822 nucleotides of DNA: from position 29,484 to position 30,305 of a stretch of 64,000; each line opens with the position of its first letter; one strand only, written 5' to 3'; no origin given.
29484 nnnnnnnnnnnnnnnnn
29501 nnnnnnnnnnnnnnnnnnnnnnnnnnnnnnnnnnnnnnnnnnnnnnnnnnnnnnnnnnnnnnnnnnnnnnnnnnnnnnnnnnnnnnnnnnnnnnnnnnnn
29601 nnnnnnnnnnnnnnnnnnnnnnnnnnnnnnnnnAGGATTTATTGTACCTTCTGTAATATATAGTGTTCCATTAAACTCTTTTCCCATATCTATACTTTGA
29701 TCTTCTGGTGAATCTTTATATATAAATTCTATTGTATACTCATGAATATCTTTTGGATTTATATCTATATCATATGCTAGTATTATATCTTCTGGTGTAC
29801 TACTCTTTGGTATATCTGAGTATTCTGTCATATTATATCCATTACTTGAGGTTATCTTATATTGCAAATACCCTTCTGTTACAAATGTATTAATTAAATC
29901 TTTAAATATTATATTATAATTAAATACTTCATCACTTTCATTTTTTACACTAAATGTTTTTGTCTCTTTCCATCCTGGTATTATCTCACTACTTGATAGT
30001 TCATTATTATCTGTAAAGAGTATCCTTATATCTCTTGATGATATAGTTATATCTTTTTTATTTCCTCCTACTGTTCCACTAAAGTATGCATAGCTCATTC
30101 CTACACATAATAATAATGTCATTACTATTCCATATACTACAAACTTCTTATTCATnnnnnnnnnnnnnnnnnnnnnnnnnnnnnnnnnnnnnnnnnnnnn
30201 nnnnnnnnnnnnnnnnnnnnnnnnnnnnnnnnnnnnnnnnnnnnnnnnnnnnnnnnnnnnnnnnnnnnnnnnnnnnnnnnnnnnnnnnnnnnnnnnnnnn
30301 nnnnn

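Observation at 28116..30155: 679-aa secreted protein combining a TasA/camelysin-like N-domain and SipW-type signal peptide with Cys-paired Ig-like repeats and an unassigned Trp/Cys-rich C-terminal domain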

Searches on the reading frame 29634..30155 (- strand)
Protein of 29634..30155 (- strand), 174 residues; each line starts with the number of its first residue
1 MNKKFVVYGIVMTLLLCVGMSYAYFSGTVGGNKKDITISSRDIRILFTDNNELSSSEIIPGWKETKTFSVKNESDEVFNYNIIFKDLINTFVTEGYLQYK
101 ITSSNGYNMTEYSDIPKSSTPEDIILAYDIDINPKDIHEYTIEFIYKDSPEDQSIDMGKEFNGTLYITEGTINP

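Call 12: find_homologous_proteins(query=window:29634-30155:-, max_evalue=0.001)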
Query seq(174 aa) (174 aa): 67 proteins with E <= 0.001 among 102 candidates.
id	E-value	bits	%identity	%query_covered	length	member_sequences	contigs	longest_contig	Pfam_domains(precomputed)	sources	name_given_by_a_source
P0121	2.4e-80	286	76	100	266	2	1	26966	-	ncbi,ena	-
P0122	7.9e-59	216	58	99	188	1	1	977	-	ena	-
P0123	1.2e-58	216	70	84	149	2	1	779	-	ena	-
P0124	1.1e-54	203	57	98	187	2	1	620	-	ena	-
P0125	5.3e-50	188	54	97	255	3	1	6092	-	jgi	-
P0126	2.8e-49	185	53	93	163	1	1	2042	-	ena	-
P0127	1.5e-48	183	56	85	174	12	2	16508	-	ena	-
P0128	1.6e-48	183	66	77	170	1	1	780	-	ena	-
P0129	2.2e-48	182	51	98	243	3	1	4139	-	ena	-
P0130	1.3e-47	180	55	87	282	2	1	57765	-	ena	-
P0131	1.3e-47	180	53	99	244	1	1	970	-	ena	-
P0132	1.5e-47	180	55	87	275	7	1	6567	-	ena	-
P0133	3.3e-47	179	55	87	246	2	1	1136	-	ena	-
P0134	1.2e-46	177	55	87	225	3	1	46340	-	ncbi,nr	ncbi:MAG TPA: hypothetical protein DD613_03810, partial [Firmicutes bacterium]|nr:hypothetical prote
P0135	3.6e-46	175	50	99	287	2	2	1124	-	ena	-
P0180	5.8e-21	93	38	97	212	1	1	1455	PF12389.14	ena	-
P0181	1.3e-19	89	38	97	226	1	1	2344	-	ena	-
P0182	4.6e-16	77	33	97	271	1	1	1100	PF12389.14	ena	-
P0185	1.1e-13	70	33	95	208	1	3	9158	-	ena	-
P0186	2.7e-12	65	33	97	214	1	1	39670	PF12389.14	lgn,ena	-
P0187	1.6e-10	59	32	93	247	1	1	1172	-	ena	-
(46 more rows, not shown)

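Call 14: search_solved_structures(query=A1, max_evalue=10, show_alignments=3)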
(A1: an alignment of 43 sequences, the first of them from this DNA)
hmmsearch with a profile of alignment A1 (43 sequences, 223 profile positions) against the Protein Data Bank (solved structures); distinct sequences matched with E-value up to 10: 3.
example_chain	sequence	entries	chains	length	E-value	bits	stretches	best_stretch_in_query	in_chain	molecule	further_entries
5eo2_A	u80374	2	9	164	0.066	16.3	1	65-100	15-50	thioesterase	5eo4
5of1_A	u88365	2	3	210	0.55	13.3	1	33-77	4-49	Spore coat-associated protein N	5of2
8vrw_C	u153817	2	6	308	2.1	11.4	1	7-46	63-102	HLA class II histocompatibility antigen gamma chain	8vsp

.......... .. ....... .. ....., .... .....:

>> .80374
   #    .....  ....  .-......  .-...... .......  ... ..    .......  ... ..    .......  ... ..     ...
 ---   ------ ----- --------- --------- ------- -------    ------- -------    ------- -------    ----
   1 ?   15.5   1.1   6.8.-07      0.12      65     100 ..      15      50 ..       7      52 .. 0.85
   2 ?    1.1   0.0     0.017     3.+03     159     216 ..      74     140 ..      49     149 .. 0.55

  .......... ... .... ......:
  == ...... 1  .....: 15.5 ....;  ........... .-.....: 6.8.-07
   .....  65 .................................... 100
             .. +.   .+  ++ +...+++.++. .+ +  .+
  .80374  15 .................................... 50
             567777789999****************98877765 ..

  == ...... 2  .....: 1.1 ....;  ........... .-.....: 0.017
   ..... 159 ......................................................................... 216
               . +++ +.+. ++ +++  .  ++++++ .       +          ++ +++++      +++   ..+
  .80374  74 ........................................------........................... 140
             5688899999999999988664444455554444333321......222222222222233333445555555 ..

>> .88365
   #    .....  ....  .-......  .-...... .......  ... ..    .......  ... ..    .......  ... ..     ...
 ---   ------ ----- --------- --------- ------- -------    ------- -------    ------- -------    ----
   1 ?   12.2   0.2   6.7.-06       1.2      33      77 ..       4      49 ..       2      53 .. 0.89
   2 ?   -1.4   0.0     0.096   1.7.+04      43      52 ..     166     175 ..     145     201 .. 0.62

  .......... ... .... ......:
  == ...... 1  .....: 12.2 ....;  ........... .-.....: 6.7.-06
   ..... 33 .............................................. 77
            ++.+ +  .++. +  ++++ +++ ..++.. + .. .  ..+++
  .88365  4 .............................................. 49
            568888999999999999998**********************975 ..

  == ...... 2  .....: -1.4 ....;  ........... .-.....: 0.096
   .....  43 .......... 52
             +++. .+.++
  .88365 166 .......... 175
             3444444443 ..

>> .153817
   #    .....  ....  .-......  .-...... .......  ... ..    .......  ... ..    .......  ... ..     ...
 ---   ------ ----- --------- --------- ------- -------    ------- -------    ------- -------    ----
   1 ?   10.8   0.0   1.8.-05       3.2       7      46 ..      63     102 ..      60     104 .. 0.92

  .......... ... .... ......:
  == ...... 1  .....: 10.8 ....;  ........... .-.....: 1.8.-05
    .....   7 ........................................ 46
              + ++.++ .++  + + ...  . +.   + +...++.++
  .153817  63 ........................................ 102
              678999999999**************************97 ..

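Call 15: search_protein_families(library=pfam, alignment_id=A1, max_evalue=0.01)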
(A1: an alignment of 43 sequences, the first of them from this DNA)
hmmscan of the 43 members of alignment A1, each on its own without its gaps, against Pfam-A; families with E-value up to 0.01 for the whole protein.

A. member 1, seq(174 aa): 0 families

B. families by the number of members that match (of 43 scanned): 9 families
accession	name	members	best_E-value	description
PF12389.13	Peptidase_M73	8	2.3e-11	Camelysin metallo-endopeptidase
PF09732.14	CactinC_cactus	3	0.0052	Cactus-binding C-terminus of cactin protein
PF09919.14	DUF2149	2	0.0021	Uncharacterized conserved protein (DUF2149)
PF23034.1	DUF7035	2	0.0038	Domain of unknown function (DUF7035)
PF22544.2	HYDIN_VesB_CFA65-like_Ig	1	0.0038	HYDIN/CFA65/VesB-like, Ig-like domain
PF03944.20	Endotoxin_C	1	0.0045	delta endotoxin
PF11721.14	Malectin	1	0.0088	Malectin domain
PF17306.7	DUF5355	1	0.009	Family of unknown function (DUF5355)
PF23818.1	Phage_tail_terminator_7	1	0.01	Bacteriophage Tail Tube Terminator Protein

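Call 19: find_related_loci(query=A2, collection=genome_contigs, flank=10000)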
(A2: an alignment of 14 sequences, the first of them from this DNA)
Query A2 (174 aa) in genome_contigs; peptide patterns used: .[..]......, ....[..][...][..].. (x = any residue, [..] = any of these).
137 stretches matched a pattern; 99 encode a relative of the query (tblastn E <= 1e-3); the best 80 are kept; 78 distinct loci.
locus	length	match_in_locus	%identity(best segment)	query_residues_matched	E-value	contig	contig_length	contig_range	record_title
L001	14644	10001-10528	61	1-174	4e-67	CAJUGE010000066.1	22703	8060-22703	MAG TPA_asm: uncultured Bacilli bacterium isolate MGBC139354 genome assembly, contig: MGBC139354.66, whole genome shotgu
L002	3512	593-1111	58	2-174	1e-65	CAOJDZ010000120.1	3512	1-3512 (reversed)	MAG TPA_asm: uncultured Clostridia bacterium isolate SRR15604485_bin.17_metawrap_v1.3_MAG genome assembly, contig: NODE.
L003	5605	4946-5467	60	2-174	2e-65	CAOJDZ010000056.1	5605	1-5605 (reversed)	MAG TPA_asm: uncultured Clostridia bacterium isolate SRR15604485_bin.17_metawrap_v1.3_MAG genome assembly, contig: NODE.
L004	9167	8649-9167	61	2-172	1e-64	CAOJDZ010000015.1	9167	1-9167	MAG TPA_asm: uncultured Clostridia bacterium isolate SRR15604485_bin.17_metawrap_v1.3_MAG genome assembly, contig: NODE.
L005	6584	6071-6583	61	2-170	3e-60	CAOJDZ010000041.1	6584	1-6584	MAG TPA_asm: uncultured Clostridia bacterium isolate SRR15604485_bin.17_metawrap_v1.3_MAG genome assembly, contig: NODE.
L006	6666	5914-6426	56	1-171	9e-60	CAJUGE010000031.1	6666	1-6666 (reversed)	MAG TPA_asm: uncultured Bacilli bacterium isolate MGBC139354 genome assembly, contig: MGBC139354.31, whole genome shotgu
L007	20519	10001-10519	51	3-174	3e-57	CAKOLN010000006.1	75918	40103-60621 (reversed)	MAG: uncultured Bacilli bacterium isolate REFINED_METABAT215_TOP10_CONTIGS_1500_ASSEMBLY_K77_MERGED__Hadza_MoBio_hadza-A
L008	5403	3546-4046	54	1-167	7e-57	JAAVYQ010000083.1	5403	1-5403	MAG: Bacilli bacterium isolate ABMPRH_62_0 k141_1426955, whole genome shotgun sequence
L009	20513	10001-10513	53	3-173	1e-55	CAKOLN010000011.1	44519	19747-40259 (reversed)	MAG: uncultured Bacilli bacterium isolate REFINED_METABAT215_TOP10_CONTIGS_1500_ASSEMBLY_K77_MERGED__Hadza_MoBio_hadza-A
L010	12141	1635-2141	52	3-171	4e-54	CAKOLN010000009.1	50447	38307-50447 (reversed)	MAG: uncultured Bacilli bacterium isolate REFINED_METABAT215_TOP10_CONTIGS_1500_ASSEMBLY_K77_MERGED__Hadza_MoBio_hadza-A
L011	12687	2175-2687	52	3-173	4e-54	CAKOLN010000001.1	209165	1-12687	MAG: uncultured Bacilli bacterium isolate REFINED_METABAT215_TOP10_CONTIGS_1500_ASSEMBLY_K77_MERGED__Hadza_MoBio_hadza-A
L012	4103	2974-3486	51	1-171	9e-53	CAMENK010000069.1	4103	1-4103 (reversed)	MAG: uncultured Firmicutes bacterium isolate SRR15057922_bin.23_metaWRAP_v1.3_MAG genome assembly, contig: ERZ10407413.1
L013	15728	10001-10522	47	3-174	2e-51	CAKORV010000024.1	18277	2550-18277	MAG: uncultured Bacilli bacterium isolate REFINED_METABAT215_TOP10_CONTIGS_1500_ASSEMBLY_K77_MERGED__Hadza_MoBio_hadza-E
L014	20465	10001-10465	57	23-174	3e-51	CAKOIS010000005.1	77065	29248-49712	MAG: uncultured Bacilli bacterium isolate REFINED_METABAT215_TOP10_CONTIGS_1500_ASSEMBLY_K77_MERGED__Hadza_MoBio_hadza-A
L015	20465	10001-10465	55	23-174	3e-50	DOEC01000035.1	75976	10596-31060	MAG TPA_asm: Bacillota bacterium isolate UBA11492 contig_2337, whole genome shotgun sequence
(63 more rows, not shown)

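Call 22: predict_structure(alignment_id=A1)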
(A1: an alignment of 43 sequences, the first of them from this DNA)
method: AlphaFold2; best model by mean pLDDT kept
length: 174 residues; sequences in the alignment: 43
mean_pLDDT: 84.8   pTM: 0.68
mean pLDDT of the five models: 84.8, 82.8, 82.4, 82.1, 80.3
residues with pLDDT >= 90: 97; 70-90: 55; 50-70: 17; < 50: 5
segments of 3 or more residues with pLDDT < 50: 30-33
pLDDT, mean of each block of 10 residues (from residue 1): 79 88 63 56 78 82 91 91 93 92 93 93 91 94 93 89 89 56
secondary structure, 60 per line:
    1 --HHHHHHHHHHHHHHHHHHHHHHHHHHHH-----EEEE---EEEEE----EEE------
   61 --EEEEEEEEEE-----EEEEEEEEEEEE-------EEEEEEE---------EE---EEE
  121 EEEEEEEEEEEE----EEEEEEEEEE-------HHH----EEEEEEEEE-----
elements in order: H3-30 E36-39 E43-47 E52-54 E63-72 E78-89 E97-103 E118-132 E137-146 E161-169

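Call 25: fold_search(model_id=the predicted structure, library=pdb)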
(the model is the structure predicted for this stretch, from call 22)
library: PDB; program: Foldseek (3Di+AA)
matches with E <= 10: 1621; with E <= 0.001: 0
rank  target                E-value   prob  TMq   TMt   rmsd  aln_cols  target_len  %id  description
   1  7fe0_A                1.6e-03  0.99  0.32  0.30  16.4       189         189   10  AvmM Catalyzes Macrocyclization in Alchivemycin A Biosynthesis (released 2021-09-01)
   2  7fe5_A                1.6e-03  1.00  0.35  0.33  14.3       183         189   10  AvmM Catalyzes Macrocyclization in Alchivemycin A Biosynthesis (released 2021-09-01)
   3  7ou8_AAA              3.3e-03  0.97  0.29  0.10   8.0       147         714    8  Human O-GlcNAc hydrolase in complex with DNJNAc-thiazolidines (released 2022-04-13)
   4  8aur_A                3.8e-03  0.99  0.40  0.32  10.9       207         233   14  Cryo-EM structure of a TasA fibre (released 2022-11-30)
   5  7ehg_E                4.7e-03  1.00  0.36  0.43   7.6       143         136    8  Crystal Structure of MiXBM (released 2022-03-30)
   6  7ehg_F                5.2e-03  0.99  0.36  0.43   7.8       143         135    8  Crystal Structure of MiXBM (released 2022-03-30)
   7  9pnk_A                5.2e-03  0.99  0.38  0.17   7.5       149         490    9  Crystal structure of the GH29-like fucosidase FucWf4 in complex with fucose (released 2025-11-05)
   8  7ueg_A                5.5e-03  1.00  0.37  0.36   8.2       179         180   11  Cryo-EM of bundling pili from Pyrobaculum calidifontis (released 2022-06-29)
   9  8iux                  5.5e-03  0.91  0.27  0.12  10.2       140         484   14  The cryoEM structure of H7N9-HA protein (released 2024-04-24)
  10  7ehg_B                5.8e-03  0.98  0.31  0.37   9.1       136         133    8  Crystal Structure of MiXBM (released 2022-03-30)
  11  5fl1_A                5.8e-03  0.97  0.31  0.11   7.3       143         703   10  Structure of a hydrolase with an inhibitor (released 2016-08-31)
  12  7ehg_C                5.8e-03  0.96  0.29  0.35   8.9       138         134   11  Crystal Structure of MiXBM (released 2022-03-30)
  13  7ou8_BBB              5.8e-03  0.85  0.24  0.09   9.5       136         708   10  Human O-GlcNAc hydrolase in complex with DNJNAc-thiazolidines (released 2022-04-13)
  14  7ehg_G                6.1e-03  0.97  0.31  0.37   9.0       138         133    9  Crystal Structure of MiXBM (released 2022-03-30)
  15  2cdp_C                6.8e-03  0.90  0.26  0.32   9.3       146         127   10  Structure of a CBM6 in complex with neoagarohexaose (released 2006-02-08)
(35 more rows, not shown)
